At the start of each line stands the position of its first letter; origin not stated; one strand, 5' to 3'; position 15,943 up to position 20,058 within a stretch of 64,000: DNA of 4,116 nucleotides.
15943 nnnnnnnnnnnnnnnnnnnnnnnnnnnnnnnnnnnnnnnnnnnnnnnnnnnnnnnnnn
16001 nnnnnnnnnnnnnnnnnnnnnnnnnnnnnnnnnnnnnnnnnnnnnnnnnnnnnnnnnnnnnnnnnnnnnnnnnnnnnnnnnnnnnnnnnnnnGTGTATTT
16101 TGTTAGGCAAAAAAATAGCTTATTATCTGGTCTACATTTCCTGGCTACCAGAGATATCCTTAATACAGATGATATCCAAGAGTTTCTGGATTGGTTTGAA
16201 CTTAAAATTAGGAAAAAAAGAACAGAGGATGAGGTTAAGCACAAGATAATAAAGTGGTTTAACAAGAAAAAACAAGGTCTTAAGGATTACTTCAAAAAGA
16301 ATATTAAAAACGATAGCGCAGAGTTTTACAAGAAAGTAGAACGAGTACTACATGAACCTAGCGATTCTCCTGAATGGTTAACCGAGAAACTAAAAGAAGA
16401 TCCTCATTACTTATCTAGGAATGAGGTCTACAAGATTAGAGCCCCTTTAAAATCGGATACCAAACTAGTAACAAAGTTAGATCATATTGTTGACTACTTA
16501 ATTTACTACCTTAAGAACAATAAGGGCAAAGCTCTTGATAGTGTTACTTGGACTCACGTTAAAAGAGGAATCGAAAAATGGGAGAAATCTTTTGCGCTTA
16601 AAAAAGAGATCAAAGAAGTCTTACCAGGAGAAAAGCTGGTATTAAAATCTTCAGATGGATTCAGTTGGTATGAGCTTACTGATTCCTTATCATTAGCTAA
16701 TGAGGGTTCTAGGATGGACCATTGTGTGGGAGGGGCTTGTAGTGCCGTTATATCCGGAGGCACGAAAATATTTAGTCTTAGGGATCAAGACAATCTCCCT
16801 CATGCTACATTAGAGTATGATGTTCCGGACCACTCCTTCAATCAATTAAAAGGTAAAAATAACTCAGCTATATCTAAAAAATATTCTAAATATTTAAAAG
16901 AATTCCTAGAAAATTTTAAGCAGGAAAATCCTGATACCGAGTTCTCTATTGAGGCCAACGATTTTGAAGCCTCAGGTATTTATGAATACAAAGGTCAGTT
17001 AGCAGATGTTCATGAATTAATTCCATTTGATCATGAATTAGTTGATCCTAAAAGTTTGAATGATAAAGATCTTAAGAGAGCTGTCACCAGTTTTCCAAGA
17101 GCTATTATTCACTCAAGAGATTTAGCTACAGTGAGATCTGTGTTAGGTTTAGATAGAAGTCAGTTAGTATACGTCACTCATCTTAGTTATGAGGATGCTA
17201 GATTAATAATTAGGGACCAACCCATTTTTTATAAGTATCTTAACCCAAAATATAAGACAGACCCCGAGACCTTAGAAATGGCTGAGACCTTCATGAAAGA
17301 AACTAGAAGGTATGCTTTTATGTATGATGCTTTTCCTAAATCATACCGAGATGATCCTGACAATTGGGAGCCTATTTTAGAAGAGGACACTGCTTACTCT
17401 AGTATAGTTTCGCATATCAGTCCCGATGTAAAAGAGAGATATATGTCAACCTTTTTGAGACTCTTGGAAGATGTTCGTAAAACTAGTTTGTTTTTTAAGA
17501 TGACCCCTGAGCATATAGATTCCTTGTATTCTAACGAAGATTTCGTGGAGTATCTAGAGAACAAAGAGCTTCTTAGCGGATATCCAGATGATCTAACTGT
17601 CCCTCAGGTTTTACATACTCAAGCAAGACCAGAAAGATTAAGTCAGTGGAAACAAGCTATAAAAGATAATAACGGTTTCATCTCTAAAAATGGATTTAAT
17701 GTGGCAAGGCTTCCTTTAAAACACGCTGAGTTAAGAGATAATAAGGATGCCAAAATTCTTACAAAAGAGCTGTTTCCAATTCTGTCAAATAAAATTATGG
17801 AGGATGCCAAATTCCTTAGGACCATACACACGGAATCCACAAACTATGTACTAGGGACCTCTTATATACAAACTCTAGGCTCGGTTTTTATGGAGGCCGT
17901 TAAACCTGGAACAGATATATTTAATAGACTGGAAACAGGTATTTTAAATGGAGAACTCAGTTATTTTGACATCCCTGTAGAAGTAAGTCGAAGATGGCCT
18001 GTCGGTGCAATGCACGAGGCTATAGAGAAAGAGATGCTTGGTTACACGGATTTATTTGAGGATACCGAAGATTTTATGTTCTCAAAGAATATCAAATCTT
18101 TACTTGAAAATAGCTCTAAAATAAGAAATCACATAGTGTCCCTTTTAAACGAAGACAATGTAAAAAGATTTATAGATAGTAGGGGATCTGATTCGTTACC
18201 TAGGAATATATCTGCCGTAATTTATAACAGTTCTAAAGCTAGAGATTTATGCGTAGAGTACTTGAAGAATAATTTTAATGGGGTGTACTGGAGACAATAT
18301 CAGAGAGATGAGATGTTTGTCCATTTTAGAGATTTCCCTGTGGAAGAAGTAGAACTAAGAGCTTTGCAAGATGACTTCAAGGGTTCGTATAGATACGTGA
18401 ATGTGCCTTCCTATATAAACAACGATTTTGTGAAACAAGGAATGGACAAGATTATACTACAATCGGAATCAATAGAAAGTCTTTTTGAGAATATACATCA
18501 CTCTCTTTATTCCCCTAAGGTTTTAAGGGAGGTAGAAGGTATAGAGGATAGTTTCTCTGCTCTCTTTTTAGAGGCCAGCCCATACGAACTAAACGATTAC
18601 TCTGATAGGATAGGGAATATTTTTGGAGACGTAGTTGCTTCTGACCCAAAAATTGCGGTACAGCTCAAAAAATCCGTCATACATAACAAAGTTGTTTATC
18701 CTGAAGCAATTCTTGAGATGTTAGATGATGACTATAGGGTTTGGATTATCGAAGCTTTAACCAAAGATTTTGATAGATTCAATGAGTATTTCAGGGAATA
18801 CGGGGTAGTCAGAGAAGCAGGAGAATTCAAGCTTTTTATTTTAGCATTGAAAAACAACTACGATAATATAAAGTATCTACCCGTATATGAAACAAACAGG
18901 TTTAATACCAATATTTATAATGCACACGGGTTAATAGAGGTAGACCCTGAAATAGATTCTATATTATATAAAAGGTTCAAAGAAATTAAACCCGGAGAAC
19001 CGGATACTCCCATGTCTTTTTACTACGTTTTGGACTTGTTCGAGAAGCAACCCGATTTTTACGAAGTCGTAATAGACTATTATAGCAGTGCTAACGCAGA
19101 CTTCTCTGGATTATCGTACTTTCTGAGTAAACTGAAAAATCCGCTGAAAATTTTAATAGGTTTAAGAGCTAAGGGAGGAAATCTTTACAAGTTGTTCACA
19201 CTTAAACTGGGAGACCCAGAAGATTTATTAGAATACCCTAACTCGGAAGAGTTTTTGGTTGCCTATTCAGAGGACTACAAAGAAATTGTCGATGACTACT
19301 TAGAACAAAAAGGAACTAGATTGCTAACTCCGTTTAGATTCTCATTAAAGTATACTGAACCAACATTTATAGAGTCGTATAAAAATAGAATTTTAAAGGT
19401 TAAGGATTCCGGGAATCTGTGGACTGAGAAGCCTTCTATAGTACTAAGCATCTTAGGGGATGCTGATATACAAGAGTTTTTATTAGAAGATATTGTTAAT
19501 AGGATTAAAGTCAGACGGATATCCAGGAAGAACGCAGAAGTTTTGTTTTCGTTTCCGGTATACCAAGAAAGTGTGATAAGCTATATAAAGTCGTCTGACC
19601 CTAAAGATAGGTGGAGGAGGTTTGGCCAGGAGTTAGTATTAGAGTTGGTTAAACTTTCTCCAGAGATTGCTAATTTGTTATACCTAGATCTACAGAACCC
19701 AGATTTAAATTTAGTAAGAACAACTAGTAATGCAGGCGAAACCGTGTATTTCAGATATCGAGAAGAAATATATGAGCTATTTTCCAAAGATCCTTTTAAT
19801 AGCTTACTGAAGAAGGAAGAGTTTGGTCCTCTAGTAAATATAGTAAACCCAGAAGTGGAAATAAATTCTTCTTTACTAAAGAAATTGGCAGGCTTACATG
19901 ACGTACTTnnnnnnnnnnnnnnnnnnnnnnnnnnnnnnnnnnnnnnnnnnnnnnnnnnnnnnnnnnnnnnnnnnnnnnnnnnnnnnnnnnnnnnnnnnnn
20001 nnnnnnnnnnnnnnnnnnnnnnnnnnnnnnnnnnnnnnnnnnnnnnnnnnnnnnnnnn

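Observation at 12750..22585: Three tandem, translationally coupled giant paralogs sharing an N-terminal module with an HCVGxYC motif and carrying unrelated C-terminal regions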

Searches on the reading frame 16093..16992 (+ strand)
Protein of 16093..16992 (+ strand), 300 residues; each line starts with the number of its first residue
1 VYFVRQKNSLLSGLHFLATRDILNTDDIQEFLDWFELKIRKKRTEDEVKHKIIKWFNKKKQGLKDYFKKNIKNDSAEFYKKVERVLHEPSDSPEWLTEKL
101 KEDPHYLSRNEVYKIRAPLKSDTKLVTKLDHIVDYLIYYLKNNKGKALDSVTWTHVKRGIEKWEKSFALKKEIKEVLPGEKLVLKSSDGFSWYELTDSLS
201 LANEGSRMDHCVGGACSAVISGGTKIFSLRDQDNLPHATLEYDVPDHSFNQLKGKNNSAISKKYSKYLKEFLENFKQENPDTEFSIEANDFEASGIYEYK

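Call 69: search_dna_similar(query=window:16093-16992:+, collection=phages, mode=protein, max_evalue=0.001, max_rows=30)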
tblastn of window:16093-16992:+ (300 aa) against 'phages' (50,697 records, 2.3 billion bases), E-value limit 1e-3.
Records with a match: 3; places in all: 3; records where one place covers at least 80% of the query: 0.
Best place of each record, by identity: <60% 3.
By first word of the organism name: Bacteriophage 2; Phage 1.
By host as written in the record: - 2; Gammaproteobacteria 1.
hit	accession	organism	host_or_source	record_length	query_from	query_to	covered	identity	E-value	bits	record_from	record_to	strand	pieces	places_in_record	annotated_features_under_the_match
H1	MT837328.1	Bacteriophage sp.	human fecal samples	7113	172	264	31%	37.4%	1e-6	56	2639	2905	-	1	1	record has no annotation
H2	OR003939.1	Phage DSL-LC04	Gammaproteobacteria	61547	200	286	29%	39.3%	5e-7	57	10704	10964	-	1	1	PcfJ-like protein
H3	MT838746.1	Bacteriophage sp.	human fecal samples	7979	201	271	24%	35.6%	1e-3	47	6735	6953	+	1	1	record has no annotation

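Call 70: get_annotated_region(hit=H2, flank=6000)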
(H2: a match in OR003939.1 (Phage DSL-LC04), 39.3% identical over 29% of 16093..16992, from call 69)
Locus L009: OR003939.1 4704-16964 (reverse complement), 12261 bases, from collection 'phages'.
description: Phage DSL-LC04, complete genome.
organism: Phage DSL-LC04 (NCBI taxid 3058958)
taxonomy: Viruses; Duplodnaviria; Heunggongvirae; Uroviricota; Caudoviricetes
host: Gammaproteobacteria; source: water sample of Dishui Lake; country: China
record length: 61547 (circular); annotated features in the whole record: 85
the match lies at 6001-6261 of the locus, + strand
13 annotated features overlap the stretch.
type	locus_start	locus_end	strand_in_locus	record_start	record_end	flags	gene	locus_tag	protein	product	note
CDS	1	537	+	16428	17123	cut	-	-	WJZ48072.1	hypothetical protein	-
CDS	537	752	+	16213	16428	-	-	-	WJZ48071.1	hypothetical protein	-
CDS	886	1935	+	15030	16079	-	-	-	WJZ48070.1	hypothetical protein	-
CDS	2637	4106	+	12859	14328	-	-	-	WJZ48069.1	terminase large subunit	-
CDS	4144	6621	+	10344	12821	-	-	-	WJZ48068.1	PcfJ-like protein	-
CDS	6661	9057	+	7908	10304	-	-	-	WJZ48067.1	portal protein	-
CDS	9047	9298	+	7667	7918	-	-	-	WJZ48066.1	hypothetical protein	-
CDS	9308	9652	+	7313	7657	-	-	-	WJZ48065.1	hypothetical protein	-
CDS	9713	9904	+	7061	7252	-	-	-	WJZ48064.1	type III secretion system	-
CDS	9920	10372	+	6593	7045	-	-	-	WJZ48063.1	co-chaperonin GroES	-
CDS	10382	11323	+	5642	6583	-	-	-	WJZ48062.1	hypothetical protein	-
CDS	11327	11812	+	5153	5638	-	-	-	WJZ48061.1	hypothetical protein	-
CDS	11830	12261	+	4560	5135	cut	-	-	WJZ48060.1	hypothetical protein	-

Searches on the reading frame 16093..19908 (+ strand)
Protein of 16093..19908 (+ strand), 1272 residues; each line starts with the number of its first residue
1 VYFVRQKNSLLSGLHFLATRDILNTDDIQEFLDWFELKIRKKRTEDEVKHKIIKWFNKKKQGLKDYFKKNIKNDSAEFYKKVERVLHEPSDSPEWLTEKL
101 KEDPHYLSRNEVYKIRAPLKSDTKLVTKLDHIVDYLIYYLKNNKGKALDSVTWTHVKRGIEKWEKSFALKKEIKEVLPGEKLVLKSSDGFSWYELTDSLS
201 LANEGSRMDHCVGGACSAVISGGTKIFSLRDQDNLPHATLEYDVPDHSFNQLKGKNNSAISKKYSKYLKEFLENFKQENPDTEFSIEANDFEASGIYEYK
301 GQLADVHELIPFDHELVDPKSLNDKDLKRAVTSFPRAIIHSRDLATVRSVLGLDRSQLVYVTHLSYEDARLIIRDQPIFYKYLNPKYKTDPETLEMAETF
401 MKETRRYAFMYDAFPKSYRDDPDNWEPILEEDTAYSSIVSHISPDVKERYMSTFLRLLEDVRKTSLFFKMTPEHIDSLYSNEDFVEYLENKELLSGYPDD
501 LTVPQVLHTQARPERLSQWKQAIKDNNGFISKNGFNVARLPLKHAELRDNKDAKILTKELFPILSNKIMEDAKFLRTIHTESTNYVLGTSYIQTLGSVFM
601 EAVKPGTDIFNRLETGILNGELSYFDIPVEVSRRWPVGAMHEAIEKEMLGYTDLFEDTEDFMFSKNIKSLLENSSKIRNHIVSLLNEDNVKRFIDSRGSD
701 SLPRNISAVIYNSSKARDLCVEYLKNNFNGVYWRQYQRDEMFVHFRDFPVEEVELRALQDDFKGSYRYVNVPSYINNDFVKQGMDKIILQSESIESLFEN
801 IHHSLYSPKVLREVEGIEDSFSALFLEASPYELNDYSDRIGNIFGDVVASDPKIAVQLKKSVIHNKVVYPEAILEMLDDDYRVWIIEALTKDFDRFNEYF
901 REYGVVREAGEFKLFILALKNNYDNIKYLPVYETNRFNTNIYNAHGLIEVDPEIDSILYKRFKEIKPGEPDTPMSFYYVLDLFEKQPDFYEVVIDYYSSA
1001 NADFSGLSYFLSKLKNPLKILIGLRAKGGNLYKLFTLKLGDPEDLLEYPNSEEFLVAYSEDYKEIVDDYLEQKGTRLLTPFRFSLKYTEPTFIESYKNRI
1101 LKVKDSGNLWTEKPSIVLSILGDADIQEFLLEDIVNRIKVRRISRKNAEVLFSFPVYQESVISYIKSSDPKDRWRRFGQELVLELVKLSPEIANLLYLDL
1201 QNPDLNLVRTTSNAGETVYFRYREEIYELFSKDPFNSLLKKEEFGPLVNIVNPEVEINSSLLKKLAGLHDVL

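Call 6: search_protein_families(library=pfam, proteins=[window:16093-19908:+], max_evalue=0.1)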
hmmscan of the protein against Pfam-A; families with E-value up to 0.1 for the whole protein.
window:16093-19908:+ (1272 aa): 2 families
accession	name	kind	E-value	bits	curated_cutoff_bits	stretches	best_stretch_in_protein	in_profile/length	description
PF14284.11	PcfJ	-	1.3e-06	28.7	25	1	194-264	70-142/147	PcfJ-like protein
PF04286.17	DUF445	-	0.049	14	33.8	0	28-175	139-294/368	Protein of unknown function (DUF445)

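Call 8: search_protein_families(library=phrogs, proteins=[window:16093-19908:+], max_evalue=0.01)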
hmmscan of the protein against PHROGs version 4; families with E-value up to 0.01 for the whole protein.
window:16093-19908:+ (1272 aa): 2 families
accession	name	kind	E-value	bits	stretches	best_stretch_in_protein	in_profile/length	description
phrog_8470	-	unknown function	9.7e-08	32.3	1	201-278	475-554/567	-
phrog_3169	-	unknown function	4.3e-07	30.3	1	200-274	391-465/474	-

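Call 73: search_protein_families(library=ncbifam, proteins=[window:16093-19908:+], max_evalue=0.01)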
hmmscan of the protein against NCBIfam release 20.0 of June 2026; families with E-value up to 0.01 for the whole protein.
window:16093-19908:+ (1272 aa): 0 families

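Call 74: search_protein_families(library=padloc, proteins=[window:16093-19908:+], max_evalue=0.01)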
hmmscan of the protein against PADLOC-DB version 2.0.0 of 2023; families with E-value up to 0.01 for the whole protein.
window:16093-19908:+ (1272 aa): 0 families
